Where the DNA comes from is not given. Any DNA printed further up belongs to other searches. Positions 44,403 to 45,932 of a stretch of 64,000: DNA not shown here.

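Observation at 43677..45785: Neuronal-calcium-sensor-like EF-hand domain spliced in frame onto a PIP5K catalytic domain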

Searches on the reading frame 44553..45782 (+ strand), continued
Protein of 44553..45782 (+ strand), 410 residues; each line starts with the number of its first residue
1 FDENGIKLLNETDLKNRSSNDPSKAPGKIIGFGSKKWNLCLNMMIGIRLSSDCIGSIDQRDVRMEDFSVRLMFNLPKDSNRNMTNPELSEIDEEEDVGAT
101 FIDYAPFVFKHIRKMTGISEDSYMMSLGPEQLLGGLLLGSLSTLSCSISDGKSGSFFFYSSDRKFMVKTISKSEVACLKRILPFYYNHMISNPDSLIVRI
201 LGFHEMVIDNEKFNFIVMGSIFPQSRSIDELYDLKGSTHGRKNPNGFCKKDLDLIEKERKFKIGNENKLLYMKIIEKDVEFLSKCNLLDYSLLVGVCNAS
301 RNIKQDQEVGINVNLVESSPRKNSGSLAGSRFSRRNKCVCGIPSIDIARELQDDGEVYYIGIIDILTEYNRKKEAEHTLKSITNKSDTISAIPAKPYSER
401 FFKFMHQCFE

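Call 30: list_cluster_members(proteins=[P0058, P0060])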
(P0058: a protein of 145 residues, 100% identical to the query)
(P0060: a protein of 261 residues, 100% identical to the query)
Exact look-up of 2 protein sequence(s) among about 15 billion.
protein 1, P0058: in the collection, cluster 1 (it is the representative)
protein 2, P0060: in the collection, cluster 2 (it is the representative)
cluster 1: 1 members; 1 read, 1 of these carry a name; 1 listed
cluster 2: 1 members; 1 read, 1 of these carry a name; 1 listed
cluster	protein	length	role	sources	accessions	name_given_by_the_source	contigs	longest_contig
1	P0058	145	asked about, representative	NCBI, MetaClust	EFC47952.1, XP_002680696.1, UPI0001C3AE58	predicted protein, partial [Naegleria gruberi] | status=active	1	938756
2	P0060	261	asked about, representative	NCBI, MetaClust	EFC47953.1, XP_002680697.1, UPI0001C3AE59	predicted protein, partial [Naegleria gruberi] | status=active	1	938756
